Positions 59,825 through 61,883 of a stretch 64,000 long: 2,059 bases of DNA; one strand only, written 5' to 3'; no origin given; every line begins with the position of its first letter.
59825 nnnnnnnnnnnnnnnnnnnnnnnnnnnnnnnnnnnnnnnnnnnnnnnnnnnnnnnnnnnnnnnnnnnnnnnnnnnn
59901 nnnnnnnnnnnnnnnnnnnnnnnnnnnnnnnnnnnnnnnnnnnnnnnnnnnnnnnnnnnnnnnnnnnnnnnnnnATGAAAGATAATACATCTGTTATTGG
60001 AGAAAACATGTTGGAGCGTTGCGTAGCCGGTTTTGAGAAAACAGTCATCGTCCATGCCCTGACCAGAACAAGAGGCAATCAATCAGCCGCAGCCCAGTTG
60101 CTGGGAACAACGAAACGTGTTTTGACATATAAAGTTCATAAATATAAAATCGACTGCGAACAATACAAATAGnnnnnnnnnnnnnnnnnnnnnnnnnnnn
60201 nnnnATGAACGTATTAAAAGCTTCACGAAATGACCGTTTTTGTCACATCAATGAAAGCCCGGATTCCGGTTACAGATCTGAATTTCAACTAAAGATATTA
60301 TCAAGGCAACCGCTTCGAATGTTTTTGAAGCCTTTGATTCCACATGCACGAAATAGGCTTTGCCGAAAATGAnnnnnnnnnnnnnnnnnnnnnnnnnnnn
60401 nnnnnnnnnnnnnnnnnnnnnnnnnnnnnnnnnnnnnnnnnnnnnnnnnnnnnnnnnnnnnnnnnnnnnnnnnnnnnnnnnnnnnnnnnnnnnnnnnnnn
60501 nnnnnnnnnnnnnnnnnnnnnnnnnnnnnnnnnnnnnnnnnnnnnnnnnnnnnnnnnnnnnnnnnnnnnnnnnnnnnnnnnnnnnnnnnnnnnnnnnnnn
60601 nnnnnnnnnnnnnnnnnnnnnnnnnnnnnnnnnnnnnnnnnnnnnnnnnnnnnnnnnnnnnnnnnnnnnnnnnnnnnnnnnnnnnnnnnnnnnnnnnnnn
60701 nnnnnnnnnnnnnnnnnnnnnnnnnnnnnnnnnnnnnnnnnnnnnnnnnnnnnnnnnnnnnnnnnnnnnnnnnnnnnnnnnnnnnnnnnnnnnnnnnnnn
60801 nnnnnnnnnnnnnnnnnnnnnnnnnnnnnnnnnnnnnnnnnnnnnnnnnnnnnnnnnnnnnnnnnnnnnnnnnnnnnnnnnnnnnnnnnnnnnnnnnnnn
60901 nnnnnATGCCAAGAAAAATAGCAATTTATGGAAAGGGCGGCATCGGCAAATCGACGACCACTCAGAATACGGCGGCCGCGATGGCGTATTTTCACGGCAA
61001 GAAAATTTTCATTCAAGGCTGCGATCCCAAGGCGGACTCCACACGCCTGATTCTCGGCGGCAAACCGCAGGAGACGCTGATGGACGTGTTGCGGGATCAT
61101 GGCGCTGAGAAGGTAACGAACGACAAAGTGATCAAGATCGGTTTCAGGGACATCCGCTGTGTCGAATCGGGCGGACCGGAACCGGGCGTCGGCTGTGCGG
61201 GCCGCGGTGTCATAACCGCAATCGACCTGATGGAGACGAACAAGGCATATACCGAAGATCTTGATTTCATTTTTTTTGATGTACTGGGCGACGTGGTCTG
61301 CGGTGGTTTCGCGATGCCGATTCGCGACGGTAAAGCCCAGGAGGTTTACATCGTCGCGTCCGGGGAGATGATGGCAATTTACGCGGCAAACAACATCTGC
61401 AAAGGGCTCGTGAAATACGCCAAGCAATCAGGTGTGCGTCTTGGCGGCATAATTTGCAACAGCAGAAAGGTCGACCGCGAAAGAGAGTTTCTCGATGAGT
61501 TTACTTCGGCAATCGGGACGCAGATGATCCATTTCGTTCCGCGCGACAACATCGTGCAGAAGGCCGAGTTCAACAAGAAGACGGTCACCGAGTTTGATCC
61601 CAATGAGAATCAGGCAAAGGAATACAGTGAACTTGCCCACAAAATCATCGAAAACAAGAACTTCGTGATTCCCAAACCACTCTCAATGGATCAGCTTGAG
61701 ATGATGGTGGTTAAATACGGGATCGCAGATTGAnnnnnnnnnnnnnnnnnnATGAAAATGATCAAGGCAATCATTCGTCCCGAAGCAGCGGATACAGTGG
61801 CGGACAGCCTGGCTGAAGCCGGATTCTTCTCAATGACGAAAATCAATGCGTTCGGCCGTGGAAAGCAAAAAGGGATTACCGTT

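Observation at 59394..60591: Orphan operon between the two nitrogenase clusters: divergent PII-like protein, stand-alone Fis-HTH and a tiny basic ORF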

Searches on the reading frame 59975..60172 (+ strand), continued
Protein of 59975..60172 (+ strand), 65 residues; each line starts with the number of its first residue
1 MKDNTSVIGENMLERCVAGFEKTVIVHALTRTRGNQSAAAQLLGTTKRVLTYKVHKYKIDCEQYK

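Call 48: search_solved_structures(query=A2, max_evalue=0.01, show_alignments=2)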
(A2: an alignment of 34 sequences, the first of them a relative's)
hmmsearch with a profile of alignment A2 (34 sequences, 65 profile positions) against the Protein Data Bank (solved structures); distinct sequences matched with E-value up to 0.01: 15.
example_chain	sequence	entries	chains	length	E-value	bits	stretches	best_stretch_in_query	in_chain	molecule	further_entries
2m8g_X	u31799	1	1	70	1.9e-09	40.3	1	13-64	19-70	Transcriptional regulator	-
1ojl_A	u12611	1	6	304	1.4e-06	31.2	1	17-54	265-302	TRANSCRIPTIONAL REGULATORY PROTEIN ZRAR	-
1fip_A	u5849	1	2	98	5.9e-05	26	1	11-59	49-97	FACTOR FOR INVERSION STIMULATION (FIS)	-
4fis_A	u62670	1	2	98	7.6e-05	25.6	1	12-59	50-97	FACTOR FOR INVERSION STIMULATION (FIS)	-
7zbs_X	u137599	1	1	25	8.7e-05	25.4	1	28-50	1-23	HTH_8cm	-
1etk_A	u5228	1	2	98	0.00013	24.9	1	12-59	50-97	FACTOR FOR INVERSION STIMULATION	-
1ntc_A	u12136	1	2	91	0.00013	24.9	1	8-56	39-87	PROTEIN (NITROGEN REGULATION PROTEIN (NTRC))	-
1f36_A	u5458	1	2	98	0.00014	24.7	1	12-59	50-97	FIS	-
1ety_A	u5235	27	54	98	0.00014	24.7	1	12-59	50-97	FACTOR FOR INVERSION STIMULATION | FACTOR FOR INVERSION STIMULATION (FIS) | DNA-binding protein fis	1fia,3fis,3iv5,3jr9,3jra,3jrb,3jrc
1etq_A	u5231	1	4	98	0.0014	21.6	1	12-59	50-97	FACTOR FOR INVERSION STIMULATION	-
1etx_A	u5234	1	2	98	0.0017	21.3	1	12-59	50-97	FACTOR FOR INVERSION STIMULATION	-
1eto_A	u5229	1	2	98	0.0018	21.2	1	12-59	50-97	FACTOR FOR INVERSION STIMULATION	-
1etv_A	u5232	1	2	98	0.0024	20.8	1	12-59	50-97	FACTOR FOR INVERSION STIMULATION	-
1etw_A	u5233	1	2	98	0.0033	20.3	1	12-59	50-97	FACTOR FOR INVERSION STIMULATION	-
6m10_A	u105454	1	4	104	0.005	19.8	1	15-58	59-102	Putative Fis-like DNA-binding protein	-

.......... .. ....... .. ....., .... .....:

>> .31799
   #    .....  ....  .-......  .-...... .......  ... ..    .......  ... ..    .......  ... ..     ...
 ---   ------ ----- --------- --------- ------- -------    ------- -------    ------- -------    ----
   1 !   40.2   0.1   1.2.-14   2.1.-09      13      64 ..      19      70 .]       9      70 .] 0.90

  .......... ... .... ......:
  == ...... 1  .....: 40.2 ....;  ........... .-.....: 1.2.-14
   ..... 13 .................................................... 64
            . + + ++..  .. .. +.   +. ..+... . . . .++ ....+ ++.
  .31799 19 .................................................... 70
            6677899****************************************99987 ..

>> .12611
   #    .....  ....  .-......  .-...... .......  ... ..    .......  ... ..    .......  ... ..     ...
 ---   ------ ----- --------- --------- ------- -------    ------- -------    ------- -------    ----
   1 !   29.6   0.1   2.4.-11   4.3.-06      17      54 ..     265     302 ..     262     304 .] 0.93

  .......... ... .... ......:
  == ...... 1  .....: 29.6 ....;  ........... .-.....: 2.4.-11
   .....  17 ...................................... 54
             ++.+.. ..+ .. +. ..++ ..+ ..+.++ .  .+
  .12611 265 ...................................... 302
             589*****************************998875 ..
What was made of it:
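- Closest known: DNA-binding domains of sigma54 enhancer-binding proteins. Same: PDB sequence hits are 2m8g (E 1.9e-9), ZraR, Fis and NtrC (call 48).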

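Call 53: predict_structure(alignment_id=A2)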
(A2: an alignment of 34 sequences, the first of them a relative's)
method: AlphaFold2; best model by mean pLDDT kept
length: 65 residues; sequences in the alignment: 34
mean_pLDDT: 87.1   pTM: 0.70
mean pLDDT of the five models: 87.1, 78.4, 77.9, 72.1, 67.1
residues with pLDDT >= 90: 49; 70-90: 5; 50-70: 3; < 50: 8
segments of 3 or more residues with pLDDT < 50: 1-7
pLDDT, mean of each block of 10 residues (from residue 1): 46 87 97 97 97 96 92
secondary structure, 60 per line:
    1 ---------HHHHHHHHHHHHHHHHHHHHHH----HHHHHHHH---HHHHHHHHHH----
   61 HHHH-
elements in order: H10-31 H36-43 H47-56 H61-64
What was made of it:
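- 59975..60172 (+): Stand-alone mini-HTH, 65 aa, a Fis/NtrC-type DNA-binding domain. It starts 17 nt after the PII-like stop and has its own SD (GGAGGG). Model pLDDT 87 (call 53).
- On HTH_8 / Fis-type DNA-binding domain (PF02954): Predicted helices 10-31, 36-43, 47-56, pLDDT 87 (call 53).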

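Call 56: search_protein_representatives(alignment_id=A2)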
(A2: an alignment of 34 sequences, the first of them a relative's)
Query: 34 sequences, 65 profile positions. Proteins with E-value up to 0.001 (for the whole library): 4173; up to 1e-10: 88; up to 1e-30: 1. The best 150 are listed.
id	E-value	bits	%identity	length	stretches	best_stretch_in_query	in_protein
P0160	9.1e-31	121.5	-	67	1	1-65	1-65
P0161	2.9e-25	103.9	-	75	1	1-64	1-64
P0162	4.0e-24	100.2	-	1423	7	18-59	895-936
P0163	2.7e-23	97.6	-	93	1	6-63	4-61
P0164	5.5e-23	96.6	-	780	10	23-56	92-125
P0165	2.5e-21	91.3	-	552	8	26-54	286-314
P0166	4.9e-20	87.1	-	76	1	1-48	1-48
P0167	3.9e-19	84.2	-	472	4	20-60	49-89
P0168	6.4e-19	83.6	-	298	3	20-60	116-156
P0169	1.2e-18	82.7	-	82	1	1-65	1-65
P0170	1.3e-18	82.6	-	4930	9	18-50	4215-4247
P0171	2.2e-18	81.8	-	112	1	13-53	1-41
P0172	1.3e-17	79.4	-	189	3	13-61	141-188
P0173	2.5e-17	78.4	-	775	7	25-58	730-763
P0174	6.7e-16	73.9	-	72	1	13-65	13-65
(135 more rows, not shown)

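Call 77: fold_search(model_id=the predicted structure, library=pdb)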
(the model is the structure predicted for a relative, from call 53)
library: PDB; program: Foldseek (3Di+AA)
matches with E <= 10: 232; with E <= 0.001: 0
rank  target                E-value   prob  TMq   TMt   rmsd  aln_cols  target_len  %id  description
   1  2m8g_MODEL_1_X        5.2e-02  1.00  0.69  0.64   0.6        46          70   41  Structure, function, and tethering of DNA-binding domains in 54 transcriptional activators (released 2013-08-28)
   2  1etv_B                5.5e-02  1.00  0.70  0.58   4.0        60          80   25  THE CRYSTAL STRUCTURE OF E. COLI FIS MUTANT G72A (released 2000-10-11)
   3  1ety_A                1.0e-01  1.00  0.71  0.63   1.2        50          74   30  THE CRYSTAL STRUCTURE OF E. COLI WILD-TYPE FIS (released 2000-10-11)
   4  1etw_A                1.1e-01  1.00  0.71  0.60   1.2        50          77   28  THE CRYSTAL STRUCTURE OF E. COLI FIS MUTANT G72D (released 2000-10-11)
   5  1fip_A                1.2e-01  1.00  0.71  0.64   1.2        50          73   30  THE STRUCTURE OF FIS MUTANT PRO61ALA ILLUSTRATES THAT THE KINK WITHIN THE LONG ALPHA-HELIX IS NOT DUE TO THE PRESENCE  (released 1995-02-14)
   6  6p0s_B                1.2e-01  1.00  0.69  0.56   1.3        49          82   31  Crystal structure of ternary DNA complex "FX2" containing E. coli Fis and phage lambda Xis (released 2019-06-19)
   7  1etk_A                1.3e-01  1.00  0.71  0.62   1.2        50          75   30  THE CRYSTAL STRUCTURE OF E. COLI FIS MUTANT Q68A (released 2000-10-11)
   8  1ety_B                1.4e-01  1.00  0.70  0.59   1.3        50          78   30  THE CRYSTAL STRUCTURE OF E. COLI WILD-TYPE FIS (released 2000-10-11)
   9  1etk_B                1.4e-01  1.00  0.70  0.58   1.3        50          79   30  THE CRYSTAL STRUCTURE OF E. COLI FIS MUTANT Q68A (released 2000-10-11)
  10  1f36_A                1.6e-01  1.00  0.69  0.51   3.6        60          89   27  THE CRYSTAL STRUCTURE OF FIS MUTANT K36E REVEALS THAT THE TRANSACTIVATION REGION OF THE FIS PROTEIN CONTAINS EXTENDED  (released 1997-12-24)
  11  1fia_A                1.8e-01  1.00  0.71  0.59   1.2        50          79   30  CRYSTAL STRUCTURE OF THE FACTOR FOR INVERSION STIMULATION FIS AT 2.0 ANGSTROMS RESOLUTION (released 1993-10-31)
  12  1etx_B                1.9e-01  1.00  0.70  0.58   1.3        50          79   28  THE CRYSTAL STRUCTURE OF E. COLI FIS MUTANT Q74A (released 2000-10-11)
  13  6p0u_B                2.0e-01  1.00  0.68  0.54   1.2        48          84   31  Crystal structure of ternary DNA complex " FX(1-2)-2Xis" containing E. coli Fis and phage lambda Xis (released 2019-06-19)
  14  1etw_B                2.0e-01  1.00  0.70  0.53   1.3        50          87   28  THE CRYSTAL STRUCTURE OF E. COLI FIS MUTANT G72D (released 2000-10-11)
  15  1etq_C                2.2e-01  1.00  0.71  0.60   1.2        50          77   28  THE CRYSTAL STRUCTURE OF E. COLI FIS MUTANT R71Y (released 2000-10-11)
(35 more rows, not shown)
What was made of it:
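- On HTH_8 / Fis-type DNA-binding domain (PF02954): Best structural matches are sigma54-activator DBDs and Fis (calls 48, 77).
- Closest known: DNA-binding domains of sigma54 enhancer-binding proteins. Same: Foldseek gives 2m8g with rmsd 0.6 over 46 residues and Fis with TM 0.71 (call 77).
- The HTH fold equals sigma54-activator DBD/Fis (calls 48, 53, 77).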

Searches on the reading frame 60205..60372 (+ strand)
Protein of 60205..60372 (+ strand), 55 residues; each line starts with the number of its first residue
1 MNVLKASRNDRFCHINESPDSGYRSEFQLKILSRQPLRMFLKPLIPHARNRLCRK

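Call 4: search_protein_families(library=pfam, proteins=[window:60205-60372:+], max_evalue=1)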
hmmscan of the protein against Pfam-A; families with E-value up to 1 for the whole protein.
window:60205-60372:+ (55 aa): 0 families
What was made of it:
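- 60173..60546 (+): Non-coding 3' region containing the spurious 55-aa ORF (60205-60372). The last ~40 nt align with the C-terminal end of the OMP gene that follows the HTH in relatives. No family hit (call 4).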

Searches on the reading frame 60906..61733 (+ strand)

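Call 4: search_protein_families(library=pfam, proteins=[window:60906-61733:+], max_evalue=1)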
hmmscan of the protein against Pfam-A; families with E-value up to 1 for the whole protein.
window:60906-61733:+ (275 aa): 7 families
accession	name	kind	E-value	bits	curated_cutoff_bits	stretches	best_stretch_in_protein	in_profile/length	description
PF00142.24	Fer4_NifH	-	2.4e-120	401.5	25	1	3-273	1-270/271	4Fe-4S iron sulfur cluster binding proteins, NifH/frxC family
PF01656.29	CbiA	-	5e-10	39.9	25.4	1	6-227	3-125/125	CobQ/CobB/MinD/ParA nucleotide binding domain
PF13614.12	AAA_31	-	3.5e-06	27.5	27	1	4-66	3-64/177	AAA domain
PF10609.15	ParA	-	3.8e-05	23.7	27.1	1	8-161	10-153/246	NUBPL iron-transfer P-loop NTPase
PF13481.12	AAA_25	-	0.0025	17.9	27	1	5-43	36-72/195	AAA domain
PF02374.21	ArsA_ATPase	-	0.0031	17.2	24.3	1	5-41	4-39/305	Anion-transporting ATPase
PF13479.12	AAA_24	-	0.0035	17.7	27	1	2-62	2-29/195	AAA domain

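Call 72: search_protein_families(library=ncbifam, proteins=[window:60906-61733:+], max_evalue=1e-10)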
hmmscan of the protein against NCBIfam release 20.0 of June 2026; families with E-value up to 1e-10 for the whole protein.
window:60906-61733:+ (275 aa): 7 families
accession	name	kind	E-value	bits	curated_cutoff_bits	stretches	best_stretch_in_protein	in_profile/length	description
TIGR01287.1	nifH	equivalog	1.1e-139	464.4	394.35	1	3-274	1-271/275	nitrogenase iron protein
NF033200.1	F430_CfbC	exception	7.7e-111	369.6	402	1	3-268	1-259/260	Ni-sirohydrochlorin a,c-diamide reductive cyclase ATP-dependent reductase subunit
NF009701.0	PRK13230.1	subfamily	6.1e-95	317.6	350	1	3-266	2-276/291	nitrogenase reductase-like protein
NF009702.0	PRK13231.1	equivalog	9e-95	316.8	427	1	3-271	3-262/264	nitrogenase reductase-like protein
TIGR01281.1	DPOR_bchL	equivalog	2.4e-62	210.8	345.15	1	4-261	2-257/268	ferredoxin:protochlorophyllide reductase (ATP-dependent) iron-sulfur ATP-binding protein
TIGR02016.1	BchX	equivalog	3e-51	174.4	331.2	1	3-266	1-266/296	chlorophyllide a reductase iron protein subunit X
TIGR01969.1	minD_arch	subfamily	1.3e-14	54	201.75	1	8-252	7-235/251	cell division ATPase MinD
